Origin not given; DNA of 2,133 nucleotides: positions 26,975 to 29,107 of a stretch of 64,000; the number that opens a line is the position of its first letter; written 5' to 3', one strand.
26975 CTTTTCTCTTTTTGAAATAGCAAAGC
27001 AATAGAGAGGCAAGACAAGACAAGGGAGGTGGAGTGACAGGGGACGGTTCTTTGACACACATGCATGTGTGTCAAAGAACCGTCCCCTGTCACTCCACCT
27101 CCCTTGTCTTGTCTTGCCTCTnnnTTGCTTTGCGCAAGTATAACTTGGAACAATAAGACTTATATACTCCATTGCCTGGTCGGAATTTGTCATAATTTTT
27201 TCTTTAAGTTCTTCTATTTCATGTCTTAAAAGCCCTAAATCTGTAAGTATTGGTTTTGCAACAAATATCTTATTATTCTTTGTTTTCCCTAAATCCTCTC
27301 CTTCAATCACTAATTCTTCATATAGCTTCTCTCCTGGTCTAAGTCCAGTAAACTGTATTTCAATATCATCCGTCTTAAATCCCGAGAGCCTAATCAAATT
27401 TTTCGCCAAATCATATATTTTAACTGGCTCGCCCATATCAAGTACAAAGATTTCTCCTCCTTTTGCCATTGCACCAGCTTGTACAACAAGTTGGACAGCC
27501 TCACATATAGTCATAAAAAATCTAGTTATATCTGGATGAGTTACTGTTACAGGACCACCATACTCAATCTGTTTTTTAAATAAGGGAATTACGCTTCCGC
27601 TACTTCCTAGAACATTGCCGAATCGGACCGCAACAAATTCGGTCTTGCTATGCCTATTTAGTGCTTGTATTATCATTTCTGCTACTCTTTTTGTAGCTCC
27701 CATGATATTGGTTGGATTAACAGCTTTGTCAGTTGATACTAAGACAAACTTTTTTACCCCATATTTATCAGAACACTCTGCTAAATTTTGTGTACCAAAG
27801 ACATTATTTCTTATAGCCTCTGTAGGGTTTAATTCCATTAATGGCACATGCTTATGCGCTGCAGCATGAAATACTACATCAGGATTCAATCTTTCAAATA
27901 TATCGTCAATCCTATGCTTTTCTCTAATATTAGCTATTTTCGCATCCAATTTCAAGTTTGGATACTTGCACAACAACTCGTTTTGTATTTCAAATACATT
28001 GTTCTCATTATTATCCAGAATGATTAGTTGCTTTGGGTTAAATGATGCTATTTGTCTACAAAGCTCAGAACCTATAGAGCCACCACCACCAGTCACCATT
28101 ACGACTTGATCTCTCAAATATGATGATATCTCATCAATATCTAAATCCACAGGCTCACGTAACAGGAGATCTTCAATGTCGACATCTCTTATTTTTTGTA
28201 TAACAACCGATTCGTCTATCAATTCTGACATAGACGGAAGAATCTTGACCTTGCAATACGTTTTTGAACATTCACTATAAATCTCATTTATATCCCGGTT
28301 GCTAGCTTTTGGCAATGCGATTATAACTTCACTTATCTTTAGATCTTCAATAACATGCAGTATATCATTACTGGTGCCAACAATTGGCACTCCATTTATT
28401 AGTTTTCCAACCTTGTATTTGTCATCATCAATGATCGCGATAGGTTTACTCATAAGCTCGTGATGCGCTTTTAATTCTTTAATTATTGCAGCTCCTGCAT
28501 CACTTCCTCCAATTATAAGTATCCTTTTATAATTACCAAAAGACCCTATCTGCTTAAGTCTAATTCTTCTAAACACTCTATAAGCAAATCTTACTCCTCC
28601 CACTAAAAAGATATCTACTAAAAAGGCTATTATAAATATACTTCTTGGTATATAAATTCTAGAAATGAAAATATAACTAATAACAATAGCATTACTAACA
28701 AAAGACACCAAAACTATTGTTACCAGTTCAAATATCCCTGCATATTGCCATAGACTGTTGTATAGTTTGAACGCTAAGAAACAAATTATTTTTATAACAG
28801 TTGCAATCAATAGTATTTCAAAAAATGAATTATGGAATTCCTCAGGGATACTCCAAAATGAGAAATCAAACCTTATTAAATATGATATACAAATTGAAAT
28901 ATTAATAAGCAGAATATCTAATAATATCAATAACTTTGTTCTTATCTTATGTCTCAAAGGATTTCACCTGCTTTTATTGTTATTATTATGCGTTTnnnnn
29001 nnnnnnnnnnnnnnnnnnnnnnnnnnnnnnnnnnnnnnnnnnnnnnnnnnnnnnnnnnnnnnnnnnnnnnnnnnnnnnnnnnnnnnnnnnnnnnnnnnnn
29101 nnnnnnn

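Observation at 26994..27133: Perfect 140-bp palindrome (70-bp arms) between capD and cwlD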

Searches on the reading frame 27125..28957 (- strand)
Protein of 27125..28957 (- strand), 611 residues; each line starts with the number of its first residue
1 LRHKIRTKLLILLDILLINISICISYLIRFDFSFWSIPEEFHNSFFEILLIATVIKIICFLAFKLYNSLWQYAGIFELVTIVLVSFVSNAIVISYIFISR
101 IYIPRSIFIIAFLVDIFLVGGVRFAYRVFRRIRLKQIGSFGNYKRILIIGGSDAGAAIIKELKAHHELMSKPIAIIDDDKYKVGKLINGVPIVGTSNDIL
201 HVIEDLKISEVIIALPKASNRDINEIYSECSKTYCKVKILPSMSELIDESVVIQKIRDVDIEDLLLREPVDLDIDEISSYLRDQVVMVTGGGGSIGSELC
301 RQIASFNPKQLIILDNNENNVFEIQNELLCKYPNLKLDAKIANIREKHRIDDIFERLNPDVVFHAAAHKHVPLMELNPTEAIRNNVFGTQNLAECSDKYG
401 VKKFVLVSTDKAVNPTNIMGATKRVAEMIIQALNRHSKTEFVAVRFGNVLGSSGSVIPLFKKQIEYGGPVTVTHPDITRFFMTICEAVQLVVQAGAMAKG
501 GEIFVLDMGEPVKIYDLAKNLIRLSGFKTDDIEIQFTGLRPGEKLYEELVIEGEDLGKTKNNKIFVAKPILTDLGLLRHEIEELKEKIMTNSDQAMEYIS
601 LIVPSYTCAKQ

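Call 16: find_encoding_contigs(protein=window:27125-28957:-, flank=6000, max_places=10)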
Protein seq(611 aa) (611 aa): 1 contig read that carries it; 1 place shown.
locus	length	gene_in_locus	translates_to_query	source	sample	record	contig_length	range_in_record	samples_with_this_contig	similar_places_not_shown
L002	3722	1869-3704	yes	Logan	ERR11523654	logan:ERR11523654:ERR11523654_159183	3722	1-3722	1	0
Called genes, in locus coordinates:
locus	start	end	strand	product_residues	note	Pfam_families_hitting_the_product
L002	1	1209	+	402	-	?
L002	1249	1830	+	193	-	PF02397:Bac_transf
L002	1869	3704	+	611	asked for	PF13727:CoA_binding_3, PF02254:TrkA_N (faint), PF01073:3Beta_HSD, PF01370:Epimerase, PF02719:Polysacc_synt_2, PF04321:RmlD_sub_bind, PF16363:GDP_Man_Dehyd, PF07993:NAD_binding_4 (faint)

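Call 22: find_homologous_proteins(query=window:27125-28957:-, max_evalue=1e-50)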
Query window:27125-28957:- (611 aa): 8000 proteins with E <= 1e-50 among 8000 candidates; the best 120 are listed.
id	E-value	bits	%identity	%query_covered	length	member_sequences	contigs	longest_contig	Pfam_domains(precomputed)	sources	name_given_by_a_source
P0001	7.8e-279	944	70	99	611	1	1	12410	PF13727.13,PF04321.24,PF16363.12,PF02719.22,PF01073.26,PF07993.19,PF01370.28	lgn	-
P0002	2.1e-278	943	70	100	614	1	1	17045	PF13727.13,PF04321.24,PF16363.12,PF02719.22,PF01073.26,PF01370.28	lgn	-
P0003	1.5e-277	940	70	100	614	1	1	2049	PF13727.13,PF04321.24,PF16363.12,PF02719.22,PF01073.26,PF01370.28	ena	-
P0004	4.9e-277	939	68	100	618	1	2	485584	PF13727.13,PF04321.24,PF16363.12,PF02719.22,PF01073.26,PF01370.28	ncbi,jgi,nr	ncbi:MAG: nucleoside-diphosphate sugar epimerase/dehydratase [Clostridiales bacterium]|jgi:FlaA1/Eps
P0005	7.2e-277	938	70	100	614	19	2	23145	PF13727.13,PF04321.24,PF16363.12,PF02719.22,PF01073.26,PF07993.19,PF22674.3,PF01370.28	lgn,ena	-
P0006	1.9e-275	933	69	100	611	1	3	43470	PF13727.13,PF04321.24,PF16363.12,PF02719.22,PF01073.26,PF01564.24,PF07993.19,PF01370.28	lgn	-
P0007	2.8e-275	933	69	100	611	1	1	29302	PF13727.13,PF04321.24,PF16363.12,PF02719.22,PF01073.26,PF02254.25,PF07993.19,PF01370.28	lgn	-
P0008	3.5e-275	932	68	100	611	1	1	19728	PF08659.17,PF13727.13,PF04321.24,PF16363.12,PF02719.22,PF01073.26,PF07993.19,PF13460.13,PF00106.32,PF01370.28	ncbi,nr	ncbi:MAG: polysaccharide biosynthesis protein [Clostridia bacterium]|nr:polysaccharide biosynthesis 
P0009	4.6e-275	932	69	100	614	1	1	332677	PF13727.13,PF04321.24,PF16363.12,PF02719.22,PF01073.26,PF07993.19,PF01370.28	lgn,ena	-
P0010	1.6e-274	930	69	100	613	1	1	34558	PF13727.13,PF04321.24,PF16363.12,PF02719.22,PF01073.26,PF07993.19,PF01370.28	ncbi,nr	ncbi:MAG: polysaccharide biosynthesis protein [Clostridia bacterium]|nr:polysaccharide biosynthesis 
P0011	4.5e-274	929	69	100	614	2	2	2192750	PF13727.13,PF04321.24,PF16363.12,PF02719.22,PF01073.26,PF07993.19,PF01370.28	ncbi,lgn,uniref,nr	ncbi:polysaccharide biosynthesis protein [Acetivibrio cellulolyticus]|uniref:polysaccharide biosynth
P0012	1.1e-273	928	68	100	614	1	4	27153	PF13727.13,PF04321.24,PF16363.12,PF02719.22,PF01073.26,PF07993.19,PF01370.28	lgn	-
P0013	1.4e-273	927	69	100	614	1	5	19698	PF13727.13,PF04321.24,PF16363.12,PF02719.22,PF01073.26,PF07993.19,PF01370.28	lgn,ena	-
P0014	2.1e-273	927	68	100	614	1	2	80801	PF13727.13,PF04321.24,PF16363.12,PF02719.22,PF01073.26,PF07993.19,PF01370.28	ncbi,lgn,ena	-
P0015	2.3e-273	926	68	100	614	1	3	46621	PF13727.13,PF04321.24,PF16363.12,PF02719.22,PF01073.26,PF01370.28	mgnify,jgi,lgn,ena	mgnify:CR=1 FL=1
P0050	4.9e-266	902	67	99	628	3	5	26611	PF02629.26,PF13727.13,PF04321.24,PF16363.12,PF02719.22,PF01073.26,PF01370.28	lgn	-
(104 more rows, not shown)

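Call 25: find_encoding_contigs(protein=P0050, flank=4000, max_places=3)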
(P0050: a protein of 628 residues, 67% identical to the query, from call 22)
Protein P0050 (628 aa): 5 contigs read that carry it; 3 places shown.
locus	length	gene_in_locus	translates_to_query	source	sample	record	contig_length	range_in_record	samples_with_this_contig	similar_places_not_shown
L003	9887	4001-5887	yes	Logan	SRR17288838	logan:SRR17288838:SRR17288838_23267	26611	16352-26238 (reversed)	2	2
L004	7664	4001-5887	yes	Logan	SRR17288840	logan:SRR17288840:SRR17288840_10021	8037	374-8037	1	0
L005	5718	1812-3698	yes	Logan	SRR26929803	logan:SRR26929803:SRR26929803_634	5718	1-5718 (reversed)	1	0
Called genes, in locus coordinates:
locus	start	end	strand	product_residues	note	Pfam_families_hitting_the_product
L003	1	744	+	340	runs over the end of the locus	PF00106:adh_short (weak), PF01073:3Beta_HSD, PF01370:Epimerase, PF02719:Polysacc_synt_2, PF04321:RmlD_sub_bind, PF16363:GDP_Man_Dehyd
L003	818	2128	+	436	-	PF03721:UDPG_MGDP_dh_N, PF00984:UDPG_MGDP_dh, PF03720:UDPG_MGDP_dh_C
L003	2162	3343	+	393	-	PF13477:Glyco_trans_4_2, PF13439:Glyco_transf_4, PF13579:Glyco_trans_4_4, PF00534:Glycos_transf_1, PF13692:Glyco_trans_1_4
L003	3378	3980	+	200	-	PF02397:Bac_transf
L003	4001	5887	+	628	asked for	PF13727:CoA_binding_3, PF02629:CoA_binding (faint), PF04321:RmlD_sub_bind, PF01073:3Beta_HSD, PF01370:Epimerase, PF02719:Polysacc_synt_2, PF16363:GDP_Man_Dehyd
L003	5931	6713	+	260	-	PF01797:Y1_Tnp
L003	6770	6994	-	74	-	-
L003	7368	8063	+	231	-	PF00072:Response_reg, PF00486:Trans_reg_C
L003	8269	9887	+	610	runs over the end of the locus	PF00672:HAMP, PF13188:PAS_8 (weak), PF00512:HisKA, PF02518:HATPase_c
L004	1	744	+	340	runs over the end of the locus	PF00106:adh_short (weak), PF01073:3Beta_HSD, PF01370:Epimerase, PF02719:Polysacc_synt_2, PF04321:RmlD_sub_bind, PF16363:GDP_Man_Dehyd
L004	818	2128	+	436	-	PF03721:UDPG_MGDP_dh_N, PF00984:UDPG_MGDP_dh, PF03720:UDPG_MGDP_dh_C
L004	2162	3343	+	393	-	PF13477:Glyco_trans_4_2, PF13439:Glyco_transf_4, PF13579:Glyco_trans_4_4, PF00534:Glycos_transf_1, PF13692:Glyco_trans_1_4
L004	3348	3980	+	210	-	PF02397:Bac_transf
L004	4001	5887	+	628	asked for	PF13727:CoA_binding_3, PF02629:CoA_binding (faint), PF04321:RmlD_sub_bind, PF01073:3Beta_HSD, PF01370:Epimerase, PF02719:Polysacc_synt_2, PF16363:GDP_Man_Dehyd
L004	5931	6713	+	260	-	PF01797:Y1_Tnp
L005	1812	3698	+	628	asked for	PF13727:CoA_binding_3, PF02629:CoA_binding (faint), PF04321:RmlD_sub_bind, PF01073:3Beta_HSD, PF01370:Epimerase, PF02719:Polysacc_synt_2, PF16363:GDP_Man_Dehyd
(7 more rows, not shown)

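Call 29: search_protein_families(library=pfam, proteins=[L003:5931-6713:+])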
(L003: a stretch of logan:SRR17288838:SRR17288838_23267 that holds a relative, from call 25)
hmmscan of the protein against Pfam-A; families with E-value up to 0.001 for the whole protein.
L003:5931-6713:+ (260 aa): 1 family
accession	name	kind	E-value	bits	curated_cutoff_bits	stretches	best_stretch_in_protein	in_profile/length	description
PF01797.21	Y1_Tnp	-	1.2e-16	61.4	23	1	11-123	4-121/121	Transposase IS200 like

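Call 39: search_protein_families(library=ncbifam, proteins=[L003:5931-6713:+], max_evalue=0.01)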
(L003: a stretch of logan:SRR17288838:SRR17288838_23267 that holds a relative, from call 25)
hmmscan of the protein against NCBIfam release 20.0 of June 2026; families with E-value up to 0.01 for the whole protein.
L003:5931-6713:+ (260 aa): 2 families
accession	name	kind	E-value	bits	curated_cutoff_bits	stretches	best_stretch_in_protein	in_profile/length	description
NF047646.1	REP_Tyr_transpos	equivalog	2.5e-23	82.6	80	1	3-139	1-146/146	REP-associated tyrosine transposase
NF033573.1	transpos_IS200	equivalog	0.00094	19.4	55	1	11-81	10-83/126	IS200/IS605 family transposase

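Call 59: find_encoding_contigs(protein=P0001, flank=3000, max_places=2)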
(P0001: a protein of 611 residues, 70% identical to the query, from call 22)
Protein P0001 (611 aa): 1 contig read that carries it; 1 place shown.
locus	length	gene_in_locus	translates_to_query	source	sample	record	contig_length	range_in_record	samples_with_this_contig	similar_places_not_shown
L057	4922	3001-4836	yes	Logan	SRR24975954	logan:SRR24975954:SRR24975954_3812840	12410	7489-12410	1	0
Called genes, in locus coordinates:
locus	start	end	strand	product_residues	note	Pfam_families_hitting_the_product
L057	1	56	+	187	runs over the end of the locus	PF13302:Acetyltransf_3, PF13420:Acetyltransf_4, PF00583:Acetyltransf_1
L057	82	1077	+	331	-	PF04339:FemAB_like (weak), PF02388:FemAB (faint), PF13480:Acetyltransf_6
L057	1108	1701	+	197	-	PF02397:Bac_transf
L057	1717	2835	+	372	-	PF00155:Aminotran_1_2, PF01041:DegT_DnrJ_EryC1, PF00266:Aminotran_5 (faint), PF01053:Cys_Met_Meta_PP, PF01212:Beta_elim_lyase (faint)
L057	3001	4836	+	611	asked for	PF13727:CoA_binding_3, PF01073:3Beta_HSD, PF01370:Epimerase, PF02719:Polysacc_synt_2, PF04321:RmlD_sub_bind, PF16363:GDP_Man_Dehyd, PF07993:NAD_binding_4 (faint)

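Call 60: find_encoding_contigs(protein=P0006, flank=3000, max_places=2)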
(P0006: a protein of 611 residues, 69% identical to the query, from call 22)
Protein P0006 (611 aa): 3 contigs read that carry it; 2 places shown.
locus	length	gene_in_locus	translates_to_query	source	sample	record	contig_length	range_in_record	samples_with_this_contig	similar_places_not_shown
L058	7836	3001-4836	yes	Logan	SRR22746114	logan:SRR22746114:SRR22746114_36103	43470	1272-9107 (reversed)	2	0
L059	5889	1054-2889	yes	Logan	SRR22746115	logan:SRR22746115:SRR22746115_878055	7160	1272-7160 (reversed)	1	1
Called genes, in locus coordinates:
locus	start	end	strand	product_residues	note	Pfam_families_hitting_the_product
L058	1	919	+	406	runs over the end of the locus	PF13579:Glyco_trans_4_4 (weak), PF00534:Glycos_transf_1, PF13692:Glyco_trans_1_4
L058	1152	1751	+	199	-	PF02397:Bac_transf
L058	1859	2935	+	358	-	PF00483:NTP_transferase, PF22640:ManC_GMP_beta-helix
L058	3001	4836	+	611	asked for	PF13727:CoA_binding_3, PF01564:Spermine_synth (faint), PF01073:3Beta_HSD, PF01370:Epimerase, PF02719:Polysacc_synt_2, PF04321:RmlD_sub_bind, PF16363:GDP_Man_Dehyd, PF07993:NAD_binding_4 (faint)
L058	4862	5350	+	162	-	PF04892:VanZ-LLP1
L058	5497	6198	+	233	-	PF00072:Response_reg, PF00486:Trans_reg_C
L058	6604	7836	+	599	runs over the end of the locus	PF00672:HAMP, PF00512:HisKA, PF02518:HATPase_c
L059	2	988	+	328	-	?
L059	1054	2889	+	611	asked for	PF13727:CoA_binding_3, PF01564:Spermine_synth (faint), PF01073:3Beta_HSD, PF01370:Epimerase, PF02719:Polysacc_synt_2, PF04321:RmlD_sub_bind, PF16363:GDP_Man_Dehyd, PF07993:NAD_binding_4 (faint)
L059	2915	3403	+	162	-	PF04892:VanZ-LLP1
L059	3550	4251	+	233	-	PF00072:Response_reg, PF00486:Trans_reg_C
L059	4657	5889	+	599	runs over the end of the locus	PF00672:HAMP, PF00512:HisKA, PF02518:HATPase_c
